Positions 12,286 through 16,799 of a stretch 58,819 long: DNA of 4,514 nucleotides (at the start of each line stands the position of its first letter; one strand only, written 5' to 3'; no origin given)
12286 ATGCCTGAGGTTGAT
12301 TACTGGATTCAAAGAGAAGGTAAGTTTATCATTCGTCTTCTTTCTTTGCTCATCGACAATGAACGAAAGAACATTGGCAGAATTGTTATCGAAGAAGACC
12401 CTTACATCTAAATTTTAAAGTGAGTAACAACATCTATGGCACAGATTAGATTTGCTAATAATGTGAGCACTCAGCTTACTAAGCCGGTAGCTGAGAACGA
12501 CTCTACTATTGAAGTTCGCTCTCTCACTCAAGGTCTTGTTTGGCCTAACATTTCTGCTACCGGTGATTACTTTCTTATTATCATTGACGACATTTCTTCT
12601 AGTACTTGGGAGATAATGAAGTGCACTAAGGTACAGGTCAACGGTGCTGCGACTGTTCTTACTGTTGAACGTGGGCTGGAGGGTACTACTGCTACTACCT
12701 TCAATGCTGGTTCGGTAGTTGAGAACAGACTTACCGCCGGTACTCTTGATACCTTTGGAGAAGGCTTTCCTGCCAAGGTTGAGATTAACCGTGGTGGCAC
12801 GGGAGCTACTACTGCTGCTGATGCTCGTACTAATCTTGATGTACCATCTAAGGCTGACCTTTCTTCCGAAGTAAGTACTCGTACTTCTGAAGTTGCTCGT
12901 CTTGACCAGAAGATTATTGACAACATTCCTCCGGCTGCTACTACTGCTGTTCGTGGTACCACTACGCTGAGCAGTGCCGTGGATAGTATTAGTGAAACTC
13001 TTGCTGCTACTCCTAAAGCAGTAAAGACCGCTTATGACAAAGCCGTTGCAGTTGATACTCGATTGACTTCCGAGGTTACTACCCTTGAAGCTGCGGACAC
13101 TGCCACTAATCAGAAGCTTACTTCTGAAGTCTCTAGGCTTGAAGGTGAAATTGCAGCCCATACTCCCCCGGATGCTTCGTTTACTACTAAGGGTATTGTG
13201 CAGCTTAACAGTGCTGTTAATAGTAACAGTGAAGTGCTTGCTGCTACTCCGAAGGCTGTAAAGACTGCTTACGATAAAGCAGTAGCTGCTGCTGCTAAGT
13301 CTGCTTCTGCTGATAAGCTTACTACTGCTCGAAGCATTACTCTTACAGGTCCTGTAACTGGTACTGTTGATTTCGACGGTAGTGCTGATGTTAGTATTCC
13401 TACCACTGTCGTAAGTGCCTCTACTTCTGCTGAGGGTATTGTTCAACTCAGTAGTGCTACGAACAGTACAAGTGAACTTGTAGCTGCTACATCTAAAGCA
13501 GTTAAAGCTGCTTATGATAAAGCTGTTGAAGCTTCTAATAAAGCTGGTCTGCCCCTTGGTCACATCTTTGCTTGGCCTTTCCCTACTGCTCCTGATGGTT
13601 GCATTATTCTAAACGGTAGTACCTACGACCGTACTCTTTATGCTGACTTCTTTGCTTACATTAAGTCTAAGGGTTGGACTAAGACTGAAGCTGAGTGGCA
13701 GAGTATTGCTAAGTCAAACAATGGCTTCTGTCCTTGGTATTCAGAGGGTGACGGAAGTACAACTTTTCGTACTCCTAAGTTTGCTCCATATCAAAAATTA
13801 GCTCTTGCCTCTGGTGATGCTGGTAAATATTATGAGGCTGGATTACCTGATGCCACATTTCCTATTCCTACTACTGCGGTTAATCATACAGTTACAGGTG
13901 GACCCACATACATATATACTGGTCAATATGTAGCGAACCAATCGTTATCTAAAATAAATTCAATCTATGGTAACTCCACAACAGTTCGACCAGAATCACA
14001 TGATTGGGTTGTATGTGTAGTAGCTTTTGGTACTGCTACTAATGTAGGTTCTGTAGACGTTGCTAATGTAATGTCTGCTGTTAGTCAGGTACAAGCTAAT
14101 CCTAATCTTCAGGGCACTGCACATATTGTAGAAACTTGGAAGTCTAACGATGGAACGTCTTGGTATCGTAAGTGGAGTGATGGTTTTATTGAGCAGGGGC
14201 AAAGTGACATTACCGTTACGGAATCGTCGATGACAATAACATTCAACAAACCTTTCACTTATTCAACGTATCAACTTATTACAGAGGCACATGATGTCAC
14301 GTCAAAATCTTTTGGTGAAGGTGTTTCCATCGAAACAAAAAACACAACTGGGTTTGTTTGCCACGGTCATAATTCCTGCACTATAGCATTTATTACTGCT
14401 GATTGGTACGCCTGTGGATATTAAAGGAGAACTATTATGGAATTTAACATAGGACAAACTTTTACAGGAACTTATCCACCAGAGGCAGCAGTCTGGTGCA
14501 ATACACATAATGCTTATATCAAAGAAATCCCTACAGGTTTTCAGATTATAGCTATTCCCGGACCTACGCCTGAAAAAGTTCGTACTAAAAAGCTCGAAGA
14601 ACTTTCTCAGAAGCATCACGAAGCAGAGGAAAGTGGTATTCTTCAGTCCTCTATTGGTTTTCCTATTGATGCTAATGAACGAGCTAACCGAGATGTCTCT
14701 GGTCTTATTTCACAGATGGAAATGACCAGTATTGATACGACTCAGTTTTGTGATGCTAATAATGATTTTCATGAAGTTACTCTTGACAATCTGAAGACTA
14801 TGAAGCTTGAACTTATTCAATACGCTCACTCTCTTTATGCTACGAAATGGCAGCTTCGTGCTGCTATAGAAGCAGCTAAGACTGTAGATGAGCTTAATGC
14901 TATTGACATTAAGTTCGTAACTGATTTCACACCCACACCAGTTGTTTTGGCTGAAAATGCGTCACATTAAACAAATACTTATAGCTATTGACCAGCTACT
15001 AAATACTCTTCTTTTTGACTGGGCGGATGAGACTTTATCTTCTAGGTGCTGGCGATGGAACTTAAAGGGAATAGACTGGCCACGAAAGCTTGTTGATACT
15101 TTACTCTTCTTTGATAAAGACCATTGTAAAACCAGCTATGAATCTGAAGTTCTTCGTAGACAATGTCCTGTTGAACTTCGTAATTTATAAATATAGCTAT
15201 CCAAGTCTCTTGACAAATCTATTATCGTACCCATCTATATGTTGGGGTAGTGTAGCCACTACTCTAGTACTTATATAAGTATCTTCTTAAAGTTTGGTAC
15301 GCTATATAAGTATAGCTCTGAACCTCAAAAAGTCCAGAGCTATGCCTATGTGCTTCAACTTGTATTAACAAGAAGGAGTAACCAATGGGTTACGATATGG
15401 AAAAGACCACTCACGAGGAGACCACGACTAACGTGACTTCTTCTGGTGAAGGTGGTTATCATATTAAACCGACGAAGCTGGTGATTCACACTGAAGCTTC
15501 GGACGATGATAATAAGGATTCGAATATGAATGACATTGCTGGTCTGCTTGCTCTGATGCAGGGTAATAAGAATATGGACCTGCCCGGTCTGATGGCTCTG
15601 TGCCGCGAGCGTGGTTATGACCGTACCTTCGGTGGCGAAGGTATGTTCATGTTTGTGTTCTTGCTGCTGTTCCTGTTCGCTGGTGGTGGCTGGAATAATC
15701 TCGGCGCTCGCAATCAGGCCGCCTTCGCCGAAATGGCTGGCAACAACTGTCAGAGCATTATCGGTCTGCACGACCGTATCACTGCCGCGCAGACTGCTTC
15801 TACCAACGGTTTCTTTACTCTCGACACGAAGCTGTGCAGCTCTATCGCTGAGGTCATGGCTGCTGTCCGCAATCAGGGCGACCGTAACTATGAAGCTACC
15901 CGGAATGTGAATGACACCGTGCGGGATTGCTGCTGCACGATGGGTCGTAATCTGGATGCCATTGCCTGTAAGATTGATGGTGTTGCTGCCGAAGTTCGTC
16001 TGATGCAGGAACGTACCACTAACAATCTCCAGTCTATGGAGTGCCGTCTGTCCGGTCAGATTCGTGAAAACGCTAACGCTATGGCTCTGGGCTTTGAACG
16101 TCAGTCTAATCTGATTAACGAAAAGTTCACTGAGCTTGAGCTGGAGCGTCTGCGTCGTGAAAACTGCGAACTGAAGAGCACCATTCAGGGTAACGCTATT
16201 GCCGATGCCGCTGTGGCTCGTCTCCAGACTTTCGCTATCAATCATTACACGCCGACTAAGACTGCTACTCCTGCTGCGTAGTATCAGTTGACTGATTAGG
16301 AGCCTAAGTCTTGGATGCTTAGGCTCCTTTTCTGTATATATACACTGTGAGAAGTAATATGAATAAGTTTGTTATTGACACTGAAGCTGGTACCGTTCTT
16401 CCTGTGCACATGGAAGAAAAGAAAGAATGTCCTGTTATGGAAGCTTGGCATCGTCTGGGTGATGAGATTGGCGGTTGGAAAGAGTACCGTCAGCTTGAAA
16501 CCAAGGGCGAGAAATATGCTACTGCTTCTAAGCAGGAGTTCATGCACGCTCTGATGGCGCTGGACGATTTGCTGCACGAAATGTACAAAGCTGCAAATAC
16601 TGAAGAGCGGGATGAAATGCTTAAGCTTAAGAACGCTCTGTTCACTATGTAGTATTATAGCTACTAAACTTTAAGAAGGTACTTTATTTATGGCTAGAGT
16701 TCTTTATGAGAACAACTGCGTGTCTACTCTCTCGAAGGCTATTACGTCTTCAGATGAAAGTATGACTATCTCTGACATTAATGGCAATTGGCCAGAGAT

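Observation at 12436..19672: Four tail-fibre paralogues sharing one N-terminal anchoring domain but different distal domains, plus a dedicated Tfa chaperone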

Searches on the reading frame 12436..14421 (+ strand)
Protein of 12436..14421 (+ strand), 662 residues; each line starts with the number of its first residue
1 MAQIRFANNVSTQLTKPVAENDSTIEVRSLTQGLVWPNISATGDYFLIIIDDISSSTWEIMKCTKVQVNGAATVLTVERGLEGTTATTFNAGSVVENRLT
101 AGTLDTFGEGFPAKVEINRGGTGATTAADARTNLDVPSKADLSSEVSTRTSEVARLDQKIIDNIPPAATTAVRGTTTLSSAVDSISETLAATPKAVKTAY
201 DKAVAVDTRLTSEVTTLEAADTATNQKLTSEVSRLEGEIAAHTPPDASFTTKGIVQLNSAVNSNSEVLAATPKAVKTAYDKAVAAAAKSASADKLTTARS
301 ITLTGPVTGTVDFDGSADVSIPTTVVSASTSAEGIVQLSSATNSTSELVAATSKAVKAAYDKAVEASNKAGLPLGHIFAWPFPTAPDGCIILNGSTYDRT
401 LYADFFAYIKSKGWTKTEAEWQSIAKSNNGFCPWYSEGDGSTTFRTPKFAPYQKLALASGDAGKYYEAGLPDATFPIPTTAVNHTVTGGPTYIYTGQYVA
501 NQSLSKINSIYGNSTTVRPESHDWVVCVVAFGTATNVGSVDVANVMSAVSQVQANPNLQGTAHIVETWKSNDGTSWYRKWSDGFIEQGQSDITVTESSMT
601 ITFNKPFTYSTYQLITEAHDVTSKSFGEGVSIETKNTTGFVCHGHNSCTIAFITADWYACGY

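Call 5: search_protein_families(library=pfam, proteins=[window:12436-14421:+], max_evalue=0.1)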
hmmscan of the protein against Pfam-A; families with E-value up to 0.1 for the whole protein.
window:12436-14421:+ (662 aa): 3 families
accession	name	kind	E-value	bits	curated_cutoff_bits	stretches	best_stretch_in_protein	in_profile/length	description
PF03406.18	Phage_fiber_2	-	9.8e-44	147.1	22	3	249-288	2-41/42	Phage tail fibre repeat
PF07484.17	Collar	-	5.9e-07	29.8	24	1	375-409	1-35/57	Phage Tail Collar Domain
PF21882.2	Gp53-like_C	-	0.0079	17.1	24.9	1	579-662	1-84/84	Putative tail fiber protein gp53-like, C-terminal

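Call 6: search_protein_families(library=phrogs, proteins=[window:12436-14421:+], max_evalue=0.01)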
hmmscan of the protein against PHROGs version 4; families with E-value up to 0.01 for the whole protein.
window:12436-14421:+ (662 aa): 35 families (the best 25 are shown)
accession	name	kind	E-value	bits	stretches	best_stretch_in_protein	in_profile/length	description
phrog_988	-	tail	1.9e-36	127.6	3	220-295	145-216/574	tail protein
phrog_10372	-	unknown function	8.7e-34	118.4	3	226-327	47-148/218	-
phrog_295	-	tail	4.4e-33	116.1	2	235-369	317-438/794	tail fiber protein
phrog_381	-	tail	4.1e-30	106.6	2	245-589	169-414/566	tail fiber protein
phrog_36614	-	unknown function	4.6e-30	105.5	3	246-287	5-46/155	-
phrog_7032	-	tail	1.8e-23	83.6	2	215-370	136-251/866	tail fiber protein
phrog_6722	-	tail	3.2e-21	76.4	3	246-305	3-62/974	tail fiber protein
phrog_6202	-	tail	3.3e-20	73.8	2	241-367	162-251/636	tail fiber protein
phrog_21552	-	unknown function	8e-19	69.2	3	246-310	3-67/391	-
phrog_8713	-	tail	2.2e-18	67.5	3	245-286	354-395/509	tail fiber protein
phrog_7489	-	tail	5e-18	66.1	3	133-229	254-349/775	tail fiber protein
phrog_454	-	tail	6.4e-18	65.3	3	243-281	243-281/1376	tail fiber protein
phrog_3299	-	unknown function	2.5e-17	62.7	3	225-311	436-522/1385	-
phrog_17582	-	tail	1.1e-16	61.9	3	246-292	236-282/296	tail fiber protein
phrog_6427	-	unknown function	2.7e-15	56.8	1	3-335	3-284/675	-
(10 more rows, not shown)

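Call 23: search_solved_structures(query=window:12436-14421:+, max_evalue=1, show_alignments=2)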
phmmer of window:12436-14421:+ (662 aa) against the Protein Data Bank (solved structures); distinct sequences matched with E-value up to 1: 5.
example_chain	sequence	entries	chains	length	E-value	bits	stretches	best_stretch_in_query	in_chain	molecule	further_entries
6e3c_C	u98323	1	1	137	5.3e-09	38.4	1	266-324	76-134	Dec protein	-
8jov_1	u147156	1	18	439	1.6e-08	36.8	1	1-116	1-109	Putative tail fiber protein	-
8ju3_A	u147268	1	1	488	1.2e-05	27.3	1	246-291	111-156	Tail fiber protein S,Tail fiber protein S'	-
5yvq_A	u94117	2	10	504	2.8e-05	26.1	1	246-291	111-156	Tail fiber protein S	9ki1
5xta_A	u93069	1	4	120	0.86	11.3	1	257-331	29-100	VirK protein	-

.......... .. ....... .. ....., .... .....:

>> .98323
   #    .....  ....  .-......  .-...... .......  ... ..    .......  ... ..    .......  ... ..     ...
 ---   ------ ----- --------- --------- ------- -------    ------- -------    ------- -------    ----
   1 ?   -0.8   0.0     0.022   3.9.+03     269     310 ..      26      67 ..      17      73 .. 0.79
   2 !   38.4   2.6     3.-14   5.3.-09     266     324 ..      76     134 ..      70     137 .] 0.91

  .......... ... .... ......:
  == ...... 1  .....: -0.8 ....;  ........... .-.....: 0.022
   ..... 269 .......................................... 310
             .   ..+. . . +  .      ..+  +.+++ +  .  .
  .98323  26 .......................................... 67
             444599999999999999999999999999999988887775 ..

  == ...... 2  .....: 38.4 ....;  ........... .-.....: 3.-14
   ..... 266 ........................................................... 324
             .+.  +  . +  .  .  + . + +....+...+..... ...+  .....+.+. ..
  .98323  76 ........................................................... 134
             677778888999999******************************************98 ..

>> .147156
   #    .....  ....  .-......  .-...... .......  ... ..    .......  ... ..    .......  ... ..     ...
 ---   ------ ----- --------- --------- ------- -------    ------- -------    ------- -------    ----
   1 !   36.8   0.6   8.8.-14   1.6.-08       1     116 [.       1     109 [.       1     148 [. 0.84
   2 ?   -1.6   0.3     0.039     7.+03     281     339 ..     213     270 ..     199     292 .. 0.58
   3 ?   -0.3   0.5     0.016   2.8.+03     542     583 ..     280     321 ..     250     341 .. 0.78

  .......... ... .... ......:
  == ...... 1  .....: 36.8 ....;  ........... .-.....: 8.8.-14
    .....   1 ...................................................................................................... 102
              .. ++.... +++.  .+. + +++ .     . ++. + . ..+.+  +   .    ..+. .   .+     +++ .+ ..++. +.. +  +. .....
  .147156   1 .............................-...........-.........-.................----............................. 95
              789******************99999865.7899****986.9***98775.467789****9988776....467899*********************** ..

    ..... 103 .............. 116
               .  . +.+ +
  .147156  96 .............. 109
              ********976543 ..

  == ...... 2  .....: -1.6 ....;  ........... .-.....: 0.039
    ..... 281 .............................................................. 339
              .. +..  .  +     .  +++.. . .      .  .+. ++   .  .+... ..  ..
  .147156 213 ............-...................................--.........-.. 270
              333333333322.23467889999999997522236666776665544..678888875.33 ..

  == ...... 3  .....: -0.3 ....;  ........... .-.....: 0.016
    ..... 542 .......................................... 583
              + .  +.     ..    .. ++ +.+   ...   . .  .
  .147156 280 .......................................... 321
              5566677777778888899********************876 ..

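Call 69: search_protein_families(library=ncbifam, proteins=[window:12436-14421:+], max_evalue=0.01)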
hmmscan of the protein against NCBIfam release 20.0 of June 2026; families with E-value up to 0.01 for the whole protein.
window:12436-14421:+ (662 aa): 0 families

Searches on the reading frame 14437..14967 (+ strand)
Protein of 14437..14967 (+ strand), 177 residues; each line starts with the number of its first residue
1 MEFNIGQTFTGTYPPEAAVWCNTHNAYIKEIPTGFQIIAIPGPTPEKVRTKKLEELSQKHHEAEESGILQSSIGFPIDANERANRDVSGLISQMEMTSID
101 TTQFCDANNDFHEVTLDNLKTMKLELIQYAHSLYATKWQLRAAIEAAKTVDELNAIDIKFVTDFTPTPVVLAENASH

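Call 5: search_protein_families(library=pfam, proteins=[window:14437-14967:+], max_evalue=0.1)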
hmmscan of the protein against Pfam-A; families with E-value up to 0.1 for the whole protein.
window:14437-14967:+ (177 aa): 1 family
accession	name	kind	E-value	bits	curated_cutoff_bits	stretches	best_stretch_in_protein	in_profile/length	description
PF14301.12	DUF4376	-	5.8e-15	56.1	25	1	48-153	2-102/106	Domain of unknown function (DUF4376)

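Call 6: search_protein_families(library=phrogs, proteins=[window:14437-14967:+], max_evalue=0.01)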
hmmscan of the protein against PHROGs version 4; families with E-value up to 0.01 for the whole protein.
window:14437-14967:+ (177 aa): 4 families
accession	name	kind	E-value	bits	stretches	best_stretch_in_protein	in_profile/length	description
phrog_3811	-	unknown function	1.2e-06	29.4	1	46-158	83-196/200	-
phrog_1348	-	tail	6.6e-06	27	1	48-162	62-179/224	tail fiber protein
phrog_2837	-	tail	1e-05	26.4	1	46-157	85-192/202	tail protein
phrog_1807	-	tail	0.0063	17.2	1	77-159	149-236/241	tail fiber protein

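Call 69: search_protein_families(library=ncbifam, proteins=[window:14437-14967:+], max_evalue=0.01)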
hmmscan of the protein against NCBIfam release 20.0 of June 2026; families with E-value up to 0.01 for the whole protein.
window:14437-14967:+ (177 aa): 0 families

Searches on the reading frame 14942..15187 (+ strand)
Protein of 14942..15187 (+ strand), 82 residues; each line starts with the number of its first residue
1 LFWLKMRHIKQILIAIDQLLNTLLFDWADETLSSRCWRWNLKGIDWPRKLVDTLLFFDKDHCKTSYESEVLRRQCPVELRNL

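Call 46: search_protein_families(library=phrogs, proteins=[window:14942-15187:+], max_evalue=0.001)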
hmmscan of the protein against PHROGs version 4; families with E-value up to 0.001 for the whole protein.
window:14942-15187:+ (82 aa): 3 families
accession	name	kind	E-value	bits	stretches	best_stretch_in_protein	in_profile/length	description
phrog_3342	-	unknown function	9.5e-24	84.1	1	6-81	8-86/90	-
phrog_23985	-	unknown function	2.8e-05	25.3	1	8-69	49-113/122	-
phrog_34710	-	unknown function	2.8e-05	25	1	7-68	43-105/132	-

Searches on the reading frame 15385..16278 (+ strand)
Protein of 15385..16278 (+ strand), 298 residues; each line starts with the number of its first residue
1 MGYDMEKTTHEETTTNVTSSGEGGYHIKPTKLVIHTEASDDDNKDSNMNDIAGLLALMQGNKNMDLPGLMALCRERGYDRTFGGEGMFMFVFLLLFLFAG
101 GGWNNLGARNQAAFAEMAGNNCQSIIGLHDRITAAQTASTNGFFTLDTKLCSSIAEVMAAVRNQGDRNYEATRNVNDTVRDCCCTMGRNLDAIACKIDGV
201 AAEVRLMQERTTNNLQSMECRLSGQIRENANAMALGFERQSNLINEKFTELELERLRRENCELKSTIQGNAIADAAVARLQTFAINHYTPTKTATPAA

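Call 5: search_protein_families(library=pfam, proteins=[window:15385-16278:+], max_evalue=0.1)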
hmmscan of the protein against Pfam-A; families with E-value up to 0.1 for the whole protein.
window:15385-16278:+ (298 aa): 1 family
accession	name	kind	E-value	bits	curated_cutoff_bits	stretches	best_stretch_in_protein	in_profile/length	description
PF16763.10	Spidroin_N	-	0.014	15.8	27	1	125-184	40-98/125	Major ampullate spidroin 1, spider silk protein 1, N-term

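Call 6: search_protein_families(library=phrogs, proteins=[window:15385-16278:+], max_evalue=0.01)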
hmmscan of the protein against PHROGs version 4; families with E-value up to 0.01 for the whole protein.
window:15385-16278:+ (298 aa): 2 families
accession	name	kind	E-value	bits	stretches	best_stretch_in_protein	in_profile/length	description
phrog_16490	-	unknown function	1.6e-06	29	1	57-259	3-197/286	-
phrog_9288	-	unknown function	0.0029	18.3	1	125-234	96-199/234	-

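Call 69: search_protein_families(library=ncbifam, proteins=[window:15385-16278:+], max_evalue=0.01)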
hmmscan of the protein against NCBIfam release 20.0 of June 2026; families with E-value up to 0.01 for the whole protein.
window:15385-16278:+ (298 aa): 0 families

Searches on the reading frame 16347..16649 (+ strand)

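Call 5: search_protein_families(library=pfam, proteins=[window:16347-16649:+], max_evalue=0.1)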
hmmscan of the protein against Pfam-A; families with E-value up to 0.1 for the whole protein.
window:16347-16649:+ (101 aa): 2 families
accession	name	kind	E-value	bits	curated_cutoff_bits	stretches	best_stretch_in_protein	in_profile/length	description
PF14071.11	YlbD_coat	-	0.0047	17.6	27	1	20-90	17-86/126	Putative coat protein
PF10732.14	DUF2524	-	0.056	14.2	25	1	53-98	27-75/84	Protein of unknown function (DUF2524)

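Call 6: search_protein_families(library=phrogs, proteins=[window:16347-16649:+], max_evalue=0.01)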
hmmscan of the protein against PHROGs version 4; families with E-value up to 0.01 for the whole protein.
window:16347-16649:+ (101 aa): 0 families
